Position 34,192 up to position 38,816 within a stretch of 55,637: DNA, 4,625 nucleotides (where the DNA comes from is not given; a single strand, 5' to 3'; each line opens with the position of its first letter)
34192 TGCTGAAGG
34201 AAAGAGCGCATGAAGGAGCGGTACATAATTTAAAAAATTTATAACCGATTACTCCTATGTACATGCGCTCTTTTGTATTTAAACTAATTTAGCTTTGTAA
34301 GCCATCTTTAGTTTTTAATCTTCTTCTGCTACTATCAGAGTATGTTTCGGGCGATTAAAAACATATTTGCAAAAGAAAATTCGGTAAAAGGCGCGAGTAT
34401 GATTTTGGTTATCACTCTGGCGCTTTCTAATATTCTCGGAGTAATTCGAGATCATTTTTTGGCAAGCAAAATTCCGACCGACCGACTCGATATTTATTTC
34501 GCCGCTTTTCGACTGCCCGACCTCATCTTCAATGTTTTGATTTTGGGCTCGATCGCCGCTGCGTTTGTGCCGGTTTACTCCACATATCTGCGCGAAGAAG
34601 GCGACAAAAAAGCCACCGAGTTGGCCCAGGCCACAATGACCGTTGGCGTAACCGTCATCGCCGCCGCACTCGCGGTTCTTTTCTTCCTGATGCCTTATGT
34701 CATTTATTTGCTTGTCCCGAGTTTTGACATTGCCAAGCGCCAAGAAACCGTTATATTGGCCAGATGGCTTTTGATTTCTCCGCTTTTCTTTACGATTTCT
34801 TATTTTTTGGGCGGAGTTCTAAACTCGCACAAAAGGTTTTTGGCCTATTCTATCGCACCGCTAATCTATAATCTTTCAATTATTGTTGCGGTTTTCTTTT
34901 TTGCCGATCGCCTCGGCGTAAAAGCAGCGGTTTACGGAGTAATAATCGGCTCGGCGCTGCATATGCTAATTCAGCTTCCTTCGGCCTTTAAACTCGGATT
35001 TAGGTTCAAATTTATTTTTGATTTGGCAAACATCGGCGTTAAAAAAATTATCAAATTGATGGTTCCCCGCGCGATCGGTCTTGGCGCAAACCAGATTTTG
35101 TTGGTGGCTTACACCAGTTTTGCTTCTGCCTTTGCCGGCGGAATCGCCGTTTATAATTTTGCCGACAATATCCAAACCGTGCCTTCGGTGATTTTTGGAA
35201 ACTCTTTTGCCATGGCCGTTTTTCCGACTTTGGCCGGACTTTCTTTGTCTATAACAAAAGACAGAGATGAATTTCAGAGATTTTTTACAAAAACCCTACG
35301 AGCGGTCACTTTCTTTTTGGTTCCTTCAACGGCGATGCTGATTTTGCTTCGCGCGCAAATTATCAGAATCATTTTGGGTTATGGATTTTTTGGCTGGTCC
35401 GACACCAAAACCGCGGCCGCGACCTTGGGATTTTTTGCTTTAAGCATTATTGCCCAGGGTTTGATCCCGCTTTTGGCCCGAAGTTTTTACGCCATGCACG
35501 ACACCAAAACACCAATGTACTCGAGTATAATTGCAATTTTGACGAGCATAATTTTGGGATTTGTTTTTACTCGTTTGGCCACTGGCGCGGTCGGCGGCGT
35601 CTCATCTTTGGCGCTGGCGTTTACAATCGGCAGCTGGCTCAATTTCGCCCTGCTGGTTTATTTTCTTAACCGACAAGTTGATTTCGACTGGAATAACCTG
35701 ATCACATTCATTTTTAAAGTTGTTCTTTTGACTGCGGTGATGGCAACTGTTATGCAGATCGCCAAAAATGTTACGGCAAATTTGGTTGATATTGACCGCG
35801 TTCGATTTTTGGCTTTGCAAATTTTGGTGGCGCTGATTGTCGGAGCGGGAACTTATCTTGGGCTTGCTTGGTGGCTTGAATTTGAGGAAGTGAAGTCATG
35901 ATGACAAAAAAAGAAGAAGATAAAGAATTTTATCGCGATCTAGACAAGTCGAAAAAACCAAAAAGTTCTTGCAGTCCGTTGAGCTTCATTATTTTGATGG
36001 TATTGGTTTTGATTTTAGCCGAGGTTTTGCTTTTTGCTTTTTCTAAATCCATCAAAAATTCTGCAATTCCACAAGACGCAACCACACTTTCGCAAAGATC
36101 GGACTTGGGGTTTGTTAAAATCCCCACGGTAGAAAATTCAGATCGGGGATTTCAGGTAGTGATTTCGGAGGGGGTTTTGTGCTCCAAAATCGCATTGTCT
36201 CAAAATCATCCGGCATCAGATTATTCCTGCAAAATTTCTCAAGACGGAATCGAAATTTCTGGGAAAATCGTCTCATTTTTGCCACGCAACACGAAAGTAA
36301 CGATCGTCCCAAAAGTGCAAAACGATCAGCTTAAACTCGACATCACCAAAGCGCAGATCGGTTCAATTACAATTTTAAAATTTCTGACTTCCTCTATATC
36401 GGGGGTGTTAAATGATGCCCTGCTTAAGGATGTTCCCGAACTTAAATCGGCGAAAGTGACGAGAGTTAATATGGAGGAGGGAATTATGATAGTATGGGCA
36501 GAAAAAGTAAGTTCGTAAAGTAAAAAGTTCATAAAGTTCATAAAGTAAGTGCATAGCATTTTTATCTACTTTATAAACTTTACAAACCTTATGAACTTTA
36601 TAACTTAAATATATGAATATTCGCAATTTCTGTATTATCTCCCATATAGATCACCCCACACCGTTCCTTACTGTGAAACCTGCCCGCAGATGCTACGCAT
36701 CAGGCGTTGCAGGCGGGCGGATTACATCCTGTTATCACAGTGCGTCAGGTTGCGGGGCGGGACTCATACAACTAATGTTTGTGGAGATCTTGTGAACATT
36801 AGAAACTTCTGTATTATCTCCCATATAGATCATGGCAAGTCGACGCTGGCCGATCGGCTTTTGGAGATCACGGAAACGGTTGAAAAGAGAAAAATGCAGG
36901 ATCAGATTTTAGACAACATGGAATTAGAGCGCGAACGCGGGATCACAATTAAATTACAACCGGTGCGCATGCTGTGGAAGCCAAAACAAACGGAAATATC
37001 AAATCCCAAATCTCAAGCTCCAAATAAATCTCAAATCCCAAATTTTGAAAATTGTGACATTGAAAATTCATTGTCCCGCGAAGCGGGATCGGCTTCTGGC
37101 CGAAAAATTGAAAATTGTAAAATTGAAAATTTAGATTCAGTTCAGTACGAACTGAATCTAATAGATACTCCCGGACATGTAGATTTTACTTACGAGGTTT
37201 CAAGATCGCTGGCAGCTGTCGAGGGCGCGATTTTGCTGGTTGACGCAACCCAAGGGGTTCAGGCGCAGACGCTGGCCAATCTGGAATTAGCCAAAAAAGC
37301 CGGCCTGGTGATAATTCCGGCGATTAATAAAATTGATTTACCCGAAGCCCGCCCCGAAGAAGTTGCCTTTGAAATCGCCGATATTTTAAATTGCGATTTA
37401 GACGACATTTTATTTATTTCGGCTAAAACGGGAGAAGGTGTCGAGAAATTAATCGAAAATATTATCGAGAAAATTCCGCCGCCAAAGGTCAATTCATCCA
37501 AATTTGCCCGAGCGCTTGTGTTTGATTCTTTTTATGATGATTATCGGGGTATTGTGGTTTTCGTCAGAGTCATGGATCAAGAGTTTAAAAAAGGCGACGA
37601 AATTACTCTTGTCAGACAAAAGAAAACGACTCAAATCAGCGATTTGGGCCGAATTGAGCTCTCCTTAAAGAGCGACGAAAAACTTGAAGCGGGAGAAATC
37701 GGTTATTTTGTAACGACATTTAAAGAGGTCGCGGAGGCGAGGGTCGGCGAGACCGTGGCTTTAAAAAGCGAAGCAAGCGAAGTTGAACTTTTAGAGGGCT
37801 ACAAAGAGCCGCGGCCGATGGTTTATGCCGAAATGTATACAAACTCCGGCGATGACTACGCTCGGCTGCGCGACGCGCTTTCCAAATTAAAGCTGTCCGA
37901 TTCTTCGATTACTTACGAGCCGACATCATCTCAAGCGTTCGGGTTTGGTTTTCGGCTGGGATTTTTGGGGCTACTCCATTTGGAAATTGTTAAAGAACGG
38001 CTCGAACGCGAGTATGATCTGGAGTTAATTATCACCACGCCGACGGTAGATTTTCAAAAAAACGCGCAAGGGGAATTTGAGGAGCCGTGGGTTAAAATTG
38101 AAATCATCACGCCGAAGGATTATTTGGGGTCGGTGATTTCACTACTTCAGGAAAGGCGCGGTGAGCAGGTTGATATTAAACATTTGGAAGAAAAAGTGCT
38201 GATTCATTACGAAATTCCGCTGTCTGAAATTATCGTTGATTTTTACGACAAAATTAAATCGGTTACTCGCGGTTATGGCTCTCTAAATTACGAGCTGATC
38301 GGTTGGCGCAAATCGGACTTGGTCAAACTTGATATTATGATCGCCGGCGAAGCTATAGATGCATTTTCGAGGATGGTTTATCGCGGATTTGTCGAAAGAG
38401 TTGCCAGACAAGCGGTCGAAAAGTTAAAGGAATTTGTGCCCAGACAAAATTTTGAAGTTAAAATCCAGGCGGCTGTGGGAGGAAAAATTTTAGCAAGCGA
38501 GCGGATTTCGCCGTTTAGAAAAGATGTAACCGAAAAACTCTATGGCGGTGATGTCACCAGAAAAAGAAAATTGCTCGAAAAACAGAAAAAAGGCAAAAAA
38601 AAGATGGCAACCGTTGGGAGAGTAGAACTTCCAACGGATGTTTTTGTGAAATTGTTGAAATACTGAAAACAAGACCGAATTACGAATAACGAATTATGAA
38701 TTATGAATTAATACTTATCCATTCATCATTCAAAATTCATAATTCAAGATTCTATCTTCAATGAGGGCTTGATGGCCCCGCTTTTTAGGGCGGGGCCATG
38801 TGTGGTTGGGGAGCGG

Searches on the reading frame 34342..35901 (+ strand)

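Call 82: search_protein_families(library=pfam, proteins=[window:34342-35901:+], max_evalue=0.001)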
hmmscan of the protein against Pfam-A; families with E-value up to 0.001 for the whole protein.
window:34342-35901:+ (519 aa): 4 families
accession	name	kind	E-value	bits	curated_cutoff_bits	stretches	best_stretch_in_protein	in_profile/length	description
PF03023.19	MurJ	-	1.1e-78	265.3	27.4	1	49-480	11-438/451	Lipid II flippase MurJ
PF13440.11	Polysacc_synt_3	-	2.1e-07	30.9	23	1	177-347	123-286/293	Polysaccharide biosynthesis protein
PF01943.22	Polysacc_synt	-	1.5e-05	25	28.2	1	107-298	85-271/274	Polysaccharide biosynthesis protein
PF01554.23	MatE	-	0.00071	19.7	24.9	0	269-408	29-161/161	MatE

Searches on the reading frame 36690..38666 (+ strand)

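Call 82: search_protein_families(library=pfam, proteins=[window:36690-38666:+], max_evalue=0.001)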
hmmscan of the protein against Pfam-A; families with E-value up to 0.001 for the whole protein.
window:36690-38666:+ (658 aa): 7 families
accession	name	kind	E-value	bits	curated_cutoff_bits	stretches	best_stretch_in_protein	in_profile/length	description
PF00009.33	GTP_EFTU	-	4.7e-53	180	26.5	1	36-264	2-188/188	Elongation factor Tu GTP binding domain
PF06421.17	LepA_C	-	1.4e-41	141.4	29.7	1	551-657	1-107/107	GTP-binding protein LepA C-terminus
PF00679.30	EFG_C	-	1.8e-24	86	27.9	1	463-548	2-87/89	Elongation factor G C-terminus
PF03144.31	GTP_EFTU_D2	-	1.2e-07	32.5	30.3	1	287-356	1-72/73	Elongation factor Tu domain 2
PF14492.12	EFG_III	-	9.8e-05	22.8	27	1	374-448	2-73/75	Elongation Factor G, domain III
PF00071.28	Ras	-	0.00054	20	21.6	0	145-262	40-160/162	Ras family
PF22042.2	EF-G_D2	-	0.00092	19.7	27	0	273-313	2-43/84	Elongation factor G domain 2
